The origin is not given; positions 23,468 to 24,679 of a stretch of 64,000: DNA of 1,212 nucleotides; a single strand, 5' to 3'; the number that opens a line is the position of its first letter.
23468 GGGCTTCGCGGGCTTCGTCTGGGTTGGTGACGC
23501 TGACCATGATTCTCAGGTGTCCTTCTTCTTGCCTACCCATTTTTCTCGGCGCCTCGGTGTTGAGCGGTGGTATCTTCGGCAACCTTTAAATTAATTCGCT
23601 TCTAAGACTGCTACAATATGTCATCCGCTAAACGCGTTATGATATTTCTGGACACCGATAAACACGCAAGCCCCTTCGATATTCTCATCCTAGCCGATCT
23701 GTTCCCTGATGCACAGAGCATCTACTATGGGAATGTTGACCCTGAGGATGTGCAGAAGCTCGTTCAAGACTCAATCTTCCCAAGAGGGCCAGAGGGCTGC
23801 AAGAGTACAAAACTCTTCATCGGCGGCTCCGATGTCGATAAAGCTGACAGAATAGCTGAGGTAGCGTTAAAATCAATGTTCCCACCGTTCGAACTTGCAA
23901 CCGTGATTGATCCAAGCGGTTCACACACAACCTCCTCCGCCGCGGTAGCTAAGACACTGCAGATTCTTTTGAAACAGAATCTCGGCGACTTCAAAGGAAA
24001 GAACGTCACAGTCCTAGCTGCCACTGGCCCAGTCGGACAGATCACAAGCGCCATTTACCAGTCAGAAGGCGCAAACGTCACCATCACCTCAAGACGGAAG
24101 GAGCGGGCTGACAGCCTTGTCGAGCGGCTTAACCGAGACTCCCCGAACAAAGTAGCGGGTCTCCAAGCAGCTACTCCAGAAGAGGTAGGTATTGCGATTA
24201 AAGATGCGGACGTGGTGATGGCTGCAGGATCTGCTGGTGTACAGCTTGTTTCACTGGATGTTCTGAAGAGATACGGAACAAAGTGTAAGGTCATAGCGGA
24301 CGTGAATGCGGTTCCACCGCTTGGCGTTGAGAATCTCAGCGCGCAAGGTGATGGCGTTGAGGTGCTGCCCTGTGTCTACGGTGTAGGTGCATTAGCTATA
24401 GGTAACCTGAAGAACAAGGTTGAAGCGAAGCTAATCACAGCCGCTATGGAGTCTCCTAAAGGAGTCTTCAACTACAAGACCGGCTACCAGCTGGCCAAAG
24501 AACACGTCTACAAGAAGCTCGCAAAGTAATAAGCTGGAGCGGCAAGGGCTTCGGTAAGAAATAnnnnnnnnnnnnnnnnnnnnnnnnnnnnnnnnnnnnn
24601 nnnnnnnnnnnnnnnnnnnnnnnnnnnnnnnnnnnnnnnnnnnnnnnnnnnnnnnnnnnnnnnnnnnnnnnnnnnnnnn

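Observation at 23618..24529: Bacterial-methylotroph-type NAD(P) methylene-H4MPT dehydrogenase paired with an F420-type Mer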

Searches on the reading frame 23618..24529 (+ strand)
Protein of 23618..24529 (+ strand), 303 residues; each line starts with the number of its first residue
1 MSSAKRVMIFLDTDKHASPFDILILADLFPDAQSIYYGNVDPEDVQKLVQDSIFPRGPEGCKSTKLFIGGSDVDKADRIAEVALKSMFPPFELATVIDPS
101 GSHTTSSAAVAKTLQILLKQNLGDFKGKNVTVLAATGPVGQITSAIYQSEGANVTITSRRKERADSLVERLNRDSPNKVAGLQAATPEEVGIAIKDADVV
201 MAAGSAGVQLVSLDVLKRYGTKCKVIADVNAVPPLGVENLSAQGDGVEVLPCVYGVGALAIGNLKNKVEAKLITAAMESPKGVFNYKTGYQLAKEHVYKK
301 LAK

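Call 4: search_protein_families(library=pfam, proteins=[window:23618-24529:+], max_evalue=0.01)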
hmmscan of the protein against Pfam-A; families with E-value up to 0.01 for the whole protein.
window:23618-24529:+ (303 aa): 4 families
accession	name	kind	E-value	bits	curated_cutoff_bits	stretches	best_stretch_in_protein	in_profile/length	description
PF09176.16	Mpt_N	-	5e-20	71.9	27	1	33-100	14-81/81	Methylene-tetrahydromethanopterin dehydrogenase, N-terminal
PF01488.26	Shikimate_DH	-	4.9e-05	23.9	24.3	1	117-228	2-110/138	Shikimate / quinate 5-dehydrogenase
PF02882.25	THF_DHG_CYH_C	-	0.00065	19.5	27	1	105-167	14-76/160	Tetrahydrofolate dehydrogenase/cyclohydrolase, NAD(P)-binding domain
PF13460.12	NAD_binding_10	-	0.0015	18.9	27.2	1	135-209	2-73/184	NAD(P)H-binding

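Call 5: search_protein_families(library=ncbifam, proteins=[window:23618-24529:+], max_evalue=0.01)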
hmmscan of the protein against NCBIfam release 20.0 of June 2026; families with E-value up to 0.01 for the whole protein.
window:23618-24529:+ (303 aa): 18 families
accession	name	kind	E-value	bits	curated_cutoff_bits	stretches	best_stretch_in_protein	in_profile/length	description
TIGR01035.1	hemA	equivalog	2.4e-06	26.7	209.55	1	105-229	163-276/416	glutamyl-tRNA reductase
NF000744.0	PRK00045.1-3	equivalog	1.1e-05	24.6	429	1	95-229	156-286/447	glutamyl-tRNA reductase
NF001319.0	PRK00258.3-3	equivalog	4.1e-05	22.8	252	1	102-233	102-222/279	shikimate dehydrogenase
NF005752.0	PRK07576.1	subfamily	0.0001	21.7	321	1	124-184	6-65/271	SDR family oxidoreductase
NF001310.0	PRK00258.1-2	equivalog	0.00022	20.5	221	1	119-212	112-202/279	shikimate dehydrogenase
NF005681.0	PRK07478.1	subfamily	0.00055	19.4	267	1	125-178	4-57/254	SDR family oxidoreductase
NF005449.0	PRK07041.1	equivalog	0.00084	19.3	257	1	124-197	4-77/240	SDR family oxidoreductase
TIGR00507.1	aroE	equivalog_domain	0.00087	18.5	200.2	1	117-231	107-215/270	shikimate dehydrogenase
NF009468.0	PRK12826.1-4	equivalog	0.0017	18.1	318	1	124-185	4-64/256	SDR family oxidoreductase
NF001312.0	PRK00258.1-4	equivalog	0.0018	17.6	295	1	124-212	123-205/285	shikimate dehydrogenase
NF005559.1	PRK07231.1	subfamily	0.0019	17.7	215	1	125-197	2-74/249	glucose 1-dehydrogenase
NF004521.0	PRK05866.1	equivalog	0.0024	17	368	1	119-174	32-87/294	SDR family oxidoreductase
NF052558.1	MBtsdlDhBudC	equivalog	0.0029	17.2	270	1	125-177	1-53/250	meso-2,3-butanediol dehydrogenase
NF006132.0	PRK08277.1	subfamily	0.0035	16.8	281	1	122-189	5-71/280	D-mannonate oxidoreductase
NF005594.0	PRK07326.1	equivalog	0.0084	15.7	271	0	126-185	5-62/237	SDR family oxidoreductase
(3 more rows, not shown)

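Call 14: find_homologous_proteins(query=window:23618-24529:+)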
Query window:23618-24529:+ (303 aa): 4052 proteins with E <= 0.001 among 8000 candidates; the best 120 are listed.
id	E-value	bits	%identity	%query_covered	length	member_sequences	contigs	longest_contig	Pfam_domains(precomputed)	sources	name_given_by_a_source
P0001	1.8e-185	633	96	100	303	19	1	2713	PF09176.17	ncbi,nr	ncbi:MAG: hypothetical protein HYY22_08975 [Thaumarchaeota archaeon]|nr:hypothetical protein [Nitros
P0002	8.1e-159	545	82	100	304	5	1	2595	PF09176.17,PF01488.27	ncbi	-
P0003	1.1e-156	538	83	98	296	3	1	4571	PF09176.17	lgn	-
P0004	1.0e-155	535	82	98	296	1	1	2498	PF09176.17,PF01488.27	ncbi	-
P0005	1.1e-153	528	80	100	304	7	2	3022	PF09176.17,PF01488.27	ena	-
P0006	1.3e-152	525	79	100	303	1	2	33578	PF09176.17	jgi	jgi:hypothetical protein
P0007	6.0e-152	523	77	100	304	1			PF09176.17,PF01488.27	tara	tara:strand:+ start:237 stop:1151 length:915 start_codon:yes stop_codon:yes gene_type:complete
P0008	6.2e-152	523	77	100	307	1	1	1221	PF09176.17,PF01488.27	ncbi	-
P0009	7.4e-152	522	78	100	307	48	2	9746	PF09176.17,PF01488.27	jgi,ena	-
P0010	8.8e-152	522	77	100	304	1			PF09176.17,PF01488.27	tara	tara:strand:+ start:226 stop:1140 length:915 start_codon:yes stop_codon:yes gene_type:complete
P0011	9.1e-152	522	77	100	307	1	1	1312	PF09176.17,PF01488.27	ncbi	-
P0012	5.8e-149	513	77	98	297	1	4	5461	PF09176.17,PF01488.27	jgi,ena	-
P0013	8.5e-149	512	77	98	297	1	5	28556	PF09176.17,PF01488.27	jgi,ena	-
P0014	1.1e-148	512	79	98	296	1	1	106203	PF09176.17,PF01488.27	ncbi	-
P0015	7.1e-147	506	76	100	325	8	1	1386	PF09176.17,PF01488.27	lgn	-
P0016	2.6e-144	498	75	100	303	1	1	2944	PF09176.17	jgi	jgi:methylene-tetrahydromethanopterin dehydrogenase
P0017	1.2e-143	496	75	100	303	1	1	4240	PF09176.17,PF01488.27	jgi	-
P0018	1.4e-125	436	78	85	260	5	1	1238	PF09176.17,PF01488.27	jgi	-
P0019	1.4e-114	400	59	99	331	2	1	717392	PF09176.17,PF01488.27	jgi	jgi:methylene-tetrahydromethanopterin dehydrogenase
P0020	7.9e-114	398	59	99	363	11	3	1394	PF09176.17,PF01488.27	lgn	-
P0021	7.7e-113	394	59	100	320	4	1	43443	PF09176.17,PF01488.27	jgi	jgi:methylene-tetrahydromethanopterin dehydrogenase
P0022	7.9e-113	394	59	99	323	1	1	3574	PF09176.17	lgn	-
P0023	1.3e-112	394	59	97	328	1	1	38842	PF09176.17,PF01488.27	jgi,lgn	-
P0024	1.3e-112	394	59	99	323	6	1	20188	PF09176.17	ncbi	-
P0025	7.4e-112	391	58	99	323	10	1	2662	PF09176.17,PF01488.27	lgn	-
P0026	9.1e-112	391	58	99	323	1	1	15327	PF09176.17,PF01488.27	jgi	-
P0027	1.2e-111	391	58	98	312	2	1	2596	PF09176.17,PF01488.27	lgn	-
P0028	1.3e-111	390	58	99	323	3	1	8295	PF09176.17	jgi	-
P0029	1.9e-111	390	58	99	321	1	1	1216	PF09176.17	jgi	-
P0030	2.1e-111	390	58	99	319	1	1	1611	PF09176.17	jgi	-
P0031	3.0e-111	389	59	98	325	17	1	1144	PF09176.17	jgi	-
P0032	4.3e-111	389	58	98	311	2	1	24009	PF09176.17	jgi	-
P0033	4.9e-111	389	59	99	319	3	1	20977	PF09176.17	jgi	-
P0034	6.5e-111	388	57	99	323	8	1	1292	PF09176.17,PF01488.27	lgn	-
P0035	6.8e-111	388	58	99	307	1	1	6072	PF09176.17,PF01488.27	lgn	-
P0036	7.9e-111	388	59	99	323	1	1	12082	PF09176.17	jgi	jgi:methylene-tetrahydromethanopterin dehydrogenase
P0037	9.6e-111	388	58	99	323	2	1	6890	PF09176.17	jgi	-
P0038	9.9e-111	388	58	99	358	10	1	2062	PF09176.17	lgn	-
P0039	1.0e-110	388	61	96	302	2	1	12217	PF09176.17,PF01488.27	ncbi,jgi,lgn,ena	-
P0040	1.1e-110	387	57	99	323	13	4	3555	PF09176.17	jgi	-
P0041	1.1e-110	387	58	98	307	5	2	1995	PF09176.17,PF01488.27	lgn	-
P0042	1.4e-110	387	58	100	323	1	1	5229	PF09176.17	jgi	-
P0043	1.6e-110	387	57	99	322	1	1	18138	PF09176.17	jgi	-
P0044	2.0e-110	387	58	99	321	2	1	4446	PF09176.17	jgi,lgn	-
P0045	2.6e-110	386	57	99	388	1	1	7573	PF09176.17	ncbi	-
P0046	2.6e-110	386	57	99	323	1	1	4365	PF09176.17,PF01488.27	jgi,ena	-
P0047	2.9e-110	386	56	99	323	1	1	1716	PF09176.17,PF01488.27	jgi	-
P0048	3.1e-110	386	57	98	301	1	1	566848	PF09176.17,PF01488.27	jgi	jgi:methylene-tetrahydromethanopterin dehydrogenase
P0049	3.3e-110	386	58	97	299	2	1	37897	PF09176.17,PF01488.27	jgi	jgi:methylene-tetrahydromethanopterin dehydrogenase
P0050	3.6e-110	386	56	98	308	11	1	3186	PF09176.17,PF01488.27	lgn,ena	-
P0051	4.4e-110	385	59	97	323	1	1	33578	PF09176.17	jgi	-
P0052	5.0e-110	385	57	99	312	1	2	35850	PF09176.17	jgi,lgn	-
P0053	5.1e-110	385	58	99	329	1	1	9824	PF09176.17,PF01488.27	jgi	jgi:methylene-tetrahydromethanopterin dehydrogenase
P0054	6.4e-110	385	58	99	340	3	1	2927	PF09176.17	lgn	-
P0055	7.0e-110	385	57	99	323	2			PF09176.17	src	-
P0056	7.6e-110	385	56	99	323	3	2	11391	PF09176.17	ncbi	-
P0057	9.0e-110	384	58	99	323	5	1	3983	PF09176.17,PF01488.27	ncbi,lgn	-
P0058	9.1e-110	384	57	99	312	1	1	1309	PF09176.17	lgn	-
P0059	9.9e-110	384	57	99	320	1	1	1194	PF09176.17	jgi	-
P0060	1.3e-109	384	58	99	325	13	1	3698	PF09176.17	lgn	-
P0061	1.4e-109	384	58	99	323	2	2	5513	PF09176.17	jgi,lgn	-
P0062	1.7e-109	383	58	99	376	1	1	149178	PF09176.17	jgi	-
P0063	2.5e-109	383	57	99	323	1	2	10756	PF09176.17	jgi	-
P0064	2.8e-109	383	58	99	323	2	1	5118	PF09176.17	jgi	-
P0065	4.2e-109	382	57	98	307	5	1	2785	PF09176.17,PF01488.27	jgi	-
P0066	4.5e-109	382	57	97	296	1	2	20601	PF09176.17,PF01488.27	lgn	-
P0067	5.6e-109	382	56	99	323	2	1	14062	PF09176.17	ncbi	-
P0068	6.1e-109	382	59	99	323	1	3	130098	PF09176.17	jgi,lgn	-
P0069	6.2e-109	382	57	99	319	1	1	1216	PF09176.17,PF01488.27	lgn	-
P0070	6.6e-109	382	55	99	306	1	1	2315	PF09176.17,PF01488.27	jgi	-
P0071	6.7e-109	382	58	99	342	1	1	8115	PF09176.17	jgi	-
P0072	1.0e-108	381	57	96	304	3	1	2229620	PF09176.17,PF01488.27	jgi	-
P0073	1.3e-108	381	56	97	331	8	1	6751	PF09176.17,PF01488.27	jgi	jgi:methylene-tetrahydromethanopterin dehydrogenase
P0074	1.3e-108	381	56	98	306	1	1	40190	PF09176.17,PF01488.27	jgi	-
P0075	1.4e-108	380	57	98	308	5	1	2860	PF09176.17,PF01488.27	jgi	-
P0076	1.5e-108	380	57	97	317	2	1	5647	PF09176.17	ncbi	-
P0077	1.6e-108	380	57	99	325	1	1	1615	PF09176.17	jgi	-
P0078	1.6e-108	380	57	97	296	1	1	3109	PF09176.17,PF01488.27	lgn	-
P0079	2.8e-108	380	55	97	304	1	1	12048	PF09176.17,PF01488.27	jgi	-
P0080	2.8e-108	380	56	99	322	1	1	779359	PF09176.17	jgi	jgi:methylene-tetrahydromethanopterin dehydrogenase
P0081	2.8e-108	380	55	99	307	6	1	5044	PF09176.17,PF01488.27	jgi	-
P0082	3.2e-108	379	57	100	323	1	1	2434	PF09176.17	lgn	-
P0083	3.5e-108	379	57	99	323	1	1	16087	PF09176.17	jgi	-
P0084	5.1e-108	379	57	99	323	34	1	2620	PF09176.17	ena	-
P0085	5.5e-108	379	57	99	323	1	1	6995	PF09176.17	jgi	-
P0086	6.3e-108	378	55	99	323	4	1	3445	PF09176.17,PF01488.27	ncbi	-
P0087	7.5e-108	378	58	99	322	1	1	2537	PF09176.17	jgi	-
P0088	1.1e-107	378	56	98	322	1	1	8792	PF09176.17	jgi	-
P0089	1.1e-107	378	56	99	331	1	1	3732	PF09176.17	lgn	-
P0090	1.2e-107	377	56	99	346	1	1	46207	PF09176.17,PF01488.27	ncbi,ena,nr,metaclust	ncbi:MAG: glutamyl-tRNA reductase [Candidatus Bathyarchaeota archaeon BA1]|nr:MAG: glutamyl-tRNA red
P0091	1.2e-107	377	54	100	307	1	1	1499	PF09176.17,PF01488.27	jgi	-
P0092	1.3e-107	377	56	98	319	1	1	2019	PF09176.17,PF01488.27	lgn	-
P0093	1.4e-107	377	57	99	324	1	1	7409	PF09176.17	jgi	jgi:methylene-tetrahydromethanopterin dehydrogenase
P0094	1.7e-107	377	58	99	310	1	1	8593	PF09176.17,PF01488.27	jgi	-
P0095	1.7e-107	377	56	99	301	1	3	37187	PF09176.17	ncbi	ncbi:MAG: methylene-tetrahydromethanopterin dehydrogenase N-terminal domain-containing protein [Ther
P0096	1.8e-107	377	56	99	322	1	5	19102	PF09176.17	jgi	-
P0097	2.0e-107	377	55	99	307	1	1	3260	PF09176.17,PF01488.27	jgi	-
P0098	2.0e-107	377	57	98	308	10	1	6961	PF09176.17,PF01488.27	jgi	-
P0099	2.5e-107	376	56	99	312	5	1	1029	PF09176.17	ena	-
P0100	3.9e-107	376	55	97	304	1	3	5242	PF09176.17,PF01488.27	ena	-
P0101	4.7e-107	376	58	98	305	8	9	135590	PF09176.17,PF01488.27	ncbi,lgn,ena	ncbi:MAG: methylene-tetrahydromethanopterin dehydrogenase N-terminal domain-containing protein [Cand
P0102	6.1e-107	375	57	98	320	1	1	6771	PF09176.17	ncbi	-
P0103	6.6e-107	375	56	97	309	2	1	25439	PF09176.17,PF01488.27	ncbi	ncbi:MAG: methylene-tetrahydromethanopterin dehydrogenase N-terminal domain-containing protein [Cand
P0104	7.4e-107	375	56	99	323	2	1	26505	PF09176.17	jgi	-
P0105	7.9e-107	375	57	99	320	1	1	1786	PF09176.17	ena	-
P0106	8.2e-107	375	56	97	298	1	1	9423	PF09176.17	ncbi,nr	ncbi:MAG: methylenetetrahydromethanopterin dehydrogenase [Candidatus Bathyarchaeota archaeon]|nr:met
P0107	9.7e-107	374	57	96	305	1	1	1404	PF09176.17,PF01488.27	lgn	-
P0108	1.1e-106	374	55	99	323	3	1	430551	PF09176.17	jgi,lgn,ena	-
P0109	1.1e-106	374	57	99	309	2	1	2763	PF09176.17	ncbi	-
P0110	1.3e-106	374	57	96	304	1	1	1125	PF09176.17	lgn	-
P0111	1.3e-106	374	56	99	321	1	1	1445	PF09176.17,PF01488.27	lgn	-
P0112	1.4e-106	374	56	96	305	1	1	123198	PF09176.17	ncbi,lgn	-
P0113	1.6e-106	374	56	99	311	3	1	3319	PF09176.17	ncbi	-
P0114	1.6e-106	374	59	96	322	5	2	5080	PF09176.17,PF01488.27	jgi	-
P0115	1.9e-106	373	55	97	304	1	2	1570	PF09176.17,PF01488.27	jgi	-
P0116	2.0e-106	373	57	99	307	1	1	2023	PF09176.17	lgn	-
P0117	2.1e-106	373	56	99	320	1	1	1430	PF09176.17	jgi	-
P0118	2.1e-106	373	56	96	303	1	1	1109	PF09176.17,PF01488.27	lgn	-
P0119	2.1e-106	373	58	98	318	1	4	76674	PF09176.17,PF01488.27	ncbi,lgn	ncbi:MAG: methylene-tetrahydromethanopterin dehydrogenase N-terminal domain-containing protein [Cand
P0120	2.2e-106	373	58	98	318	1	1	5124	PF09176.17,PF01488.27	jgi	-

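Call 30: search_solved_structures(query=window:23618-24529:+, max_evalue=0.01, show_alignments=2)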
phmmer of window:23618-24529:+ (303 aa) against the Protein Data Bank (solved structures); distinct sequences matched with E-value up to 0.01: 7.
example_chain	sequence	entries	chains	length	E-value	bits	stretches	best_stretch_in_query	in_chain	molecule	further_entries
6tlk_A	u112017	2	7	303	4.4e-45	157.4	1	4-302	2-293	Bifunctional protein MdtA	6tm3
6tge_A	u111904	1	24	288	3.9e-44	154.3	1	4-295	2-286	Bifunctional NADP-dependent methylenetetrahydromethanopterin dehydrogenase/methylenetetrah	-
1lu9_A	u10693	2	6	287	5.4e-44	153.8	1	5-295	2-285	Methylene Tetrahydromethanopterin Dehydrogenase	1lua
3t4x_A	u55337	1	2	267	0.00032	23.4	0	125-179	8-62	Oxidoreductase, short chain dehydrogenase/reductase family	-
5ojg_A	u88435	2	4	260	0.0014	21.2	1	121-183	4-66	Dehydrogenase/reductase SDR family member 4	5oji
1xhl_A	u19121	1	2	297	0.0022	20.6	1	121-171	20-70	Short-chain dehydrogenase/reductase family member (5L265), putative Tropinone Reductase-II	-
1xkq_A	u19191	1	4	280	0.0047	19.5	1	125-168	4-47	short-chain reductase family member (5D234)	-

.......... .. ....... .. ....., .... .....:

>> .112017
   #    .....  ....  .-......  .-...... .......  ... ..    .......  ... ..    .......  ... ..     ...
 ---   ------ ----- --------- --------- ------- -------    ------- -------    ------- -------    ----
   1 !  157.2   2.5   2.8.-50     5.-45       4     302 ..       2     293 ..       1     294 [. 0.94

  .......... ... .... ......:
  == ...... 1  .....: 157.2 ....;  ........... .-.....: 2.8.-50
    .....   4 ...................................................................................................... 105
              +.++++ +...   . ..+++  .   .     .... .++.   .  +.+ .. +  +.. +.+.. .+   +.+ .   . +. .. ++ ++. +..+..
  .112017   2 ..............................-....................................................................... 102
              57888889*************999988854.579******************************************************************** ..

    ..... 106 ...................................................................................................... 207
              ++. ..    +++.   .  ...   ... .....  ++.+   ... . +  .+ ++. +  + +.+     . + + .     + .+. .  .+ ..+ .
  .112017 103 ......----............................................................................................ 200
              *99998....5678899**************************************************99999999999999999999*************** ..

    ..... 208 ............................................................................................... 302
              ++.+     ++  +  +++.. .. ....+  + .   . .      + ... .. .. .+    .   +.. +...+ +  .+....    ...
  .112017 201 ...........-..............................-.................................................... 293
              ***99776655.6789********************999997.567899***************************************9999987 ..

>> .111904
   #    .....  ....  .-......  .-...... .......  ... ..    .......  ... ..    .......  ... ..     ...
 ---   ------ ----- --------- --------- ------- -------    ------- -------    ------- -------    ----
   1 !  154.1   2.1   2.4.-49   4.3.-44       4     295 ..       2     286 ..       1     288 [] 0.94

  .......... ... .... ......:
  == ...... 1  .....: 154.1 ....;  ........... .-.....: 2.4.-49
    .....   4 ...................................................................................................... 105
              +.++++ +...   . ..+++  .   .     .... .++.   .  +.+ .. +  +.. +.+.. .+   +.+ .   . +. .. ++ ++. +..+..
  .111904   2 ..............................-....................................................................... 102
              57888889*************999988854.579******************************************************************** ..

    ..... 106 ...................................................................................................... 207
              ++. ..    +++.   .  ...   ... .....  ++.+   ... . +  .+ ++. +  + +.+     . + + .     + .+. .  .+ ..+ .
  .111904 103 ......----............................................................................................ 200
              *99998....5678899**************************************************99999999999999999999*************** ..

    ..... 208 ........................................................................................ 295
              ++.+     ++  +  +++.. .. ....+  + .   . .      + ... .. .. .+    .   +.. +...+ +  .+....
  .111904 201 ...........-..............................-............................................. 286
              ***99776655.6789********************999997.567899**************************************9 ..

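Call 33: search_dna_similar(query=window:23618-24529:+, collection=plasmids, mode=protein, max_rows=40, max_evalue=1e-10)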
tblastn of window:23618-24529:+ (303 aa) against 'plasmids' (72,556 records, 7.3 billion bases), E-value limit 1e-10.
Records with a match: 36; places in all: 39; records where one place covers at least 80% of the query: 35.
Best place of each record, by identity: <60% 36.
By first word of the organism name: Azospirillum 10; Paraburkholderia 9; Rhizobium 6; Phyllobacterium 4; Azoarcus 1; Sinorhizobium 1; Aquabacterium 1; Cupriavidus 1; Caballeronia 1; Methylobacterium 1; and 1 more.
By predicted mobility (MOB-suite, as given by PLSDB): non-mobilizable 30; mobilizable 6.
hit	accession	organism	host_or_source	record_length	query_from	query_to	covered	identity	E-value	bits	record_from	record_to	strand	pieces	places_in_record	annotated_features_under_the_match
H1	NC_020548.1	Azoarcus sp. KH32C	-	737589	3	297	97%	38.5%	9e-37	146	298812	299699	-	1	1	NAD(P)-dependent methylenetetrahydromethanopterin dehydrogenase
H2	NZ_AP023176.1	Paraburkholderia largidicola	Physopelta gutta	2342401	18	300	93%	39.2%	7e-44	167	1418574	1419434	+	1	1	none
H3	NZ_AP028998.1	Paraburkholderia sp. 22B1P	-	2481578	18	300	93%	39.2%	7e-44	167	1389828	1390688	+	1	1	none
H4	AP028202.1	Paraburkholderia largidicola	Physopelta gutta,midgut,Midgut crypts ...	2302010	18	300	93%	39.2%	1e-43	166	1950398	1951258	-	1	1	methylenetetrahydromethanopterin dehydrogenase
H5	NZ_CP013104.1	Paraburkholderia caribensis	-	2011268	18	300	93%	38.9%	2e-43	165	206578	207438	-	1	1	none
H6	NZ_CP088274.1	Phyllobacterium sp. T1293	Melilotus albus,Cell culture,root nodule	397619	3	297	97%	37.3%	2e-41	159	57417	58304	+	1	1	NAD(P)-dependent methylenetetrahydromethanopterin dehydrogenase | beta-ribofuranosylaminobenzene 5'-phosphate synthase family protein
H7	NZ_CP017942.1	Phyllobacterium zundukense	Oxytropis triphylla,cell culture,root ...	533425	3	295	97%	37.5%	1e-41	160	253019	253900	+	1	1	NAD(P)-dependent methylenetetrahydromethanopterin dehydrogenase | ATP-grasp domain-containing protein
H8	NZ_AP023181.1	Paraburkholderia sp. PGU19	Physopelta gutta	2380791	18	300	93%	38.6%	2e-43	165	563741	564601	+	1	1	none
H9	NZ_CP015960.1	Paraburkholderia caribensis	Mimosa,single cell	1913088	18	300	93%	38.6%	8e-43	164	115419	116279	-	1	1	none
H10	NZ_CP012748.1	Paraburkholderia caribensis MBA4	soil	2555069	18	294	91%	39.0%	6e-43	164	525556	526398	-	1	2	none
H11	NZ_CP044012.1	Sinorhizobium sp. BG8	Prosopis cineraria,pure bacterial ...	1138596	3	294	96%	36.1%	8e-38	149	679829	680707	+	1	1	none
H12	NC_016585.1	Azospirillum lipoferum 4B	-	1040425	15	299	94%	36.5%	9e-34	137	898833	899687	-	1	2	none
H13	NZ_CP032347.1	Azospirillum brasilense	soil sample,Agricultural field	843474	3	295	97%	35.4%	2e-31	130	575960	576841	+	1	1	NAD(P)-dependent methylenetetrahydromethanopterin dehydrogenase | ATP-grasp domain-containing protein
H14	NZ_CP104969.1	Phyllobacterium zundukense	Vicia costata,cell culture,root nodule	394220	3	295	97%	35.4%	1e-38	152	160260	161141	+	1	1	NAD(P)-dependent methylenetetrahydromethanopterin dehydrogenase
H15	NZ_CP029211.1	Aquabacterium olei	cell culture,soil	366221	7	297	96%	35.5%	2e-36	145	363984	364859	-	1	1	NAD(P)-dependent methylenetetrahydromethanopterin dehydrogenase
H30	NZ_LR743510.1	Methylobacterium bullatum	-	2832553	5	294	96%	33.6%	2e-35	142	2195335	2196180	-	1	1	none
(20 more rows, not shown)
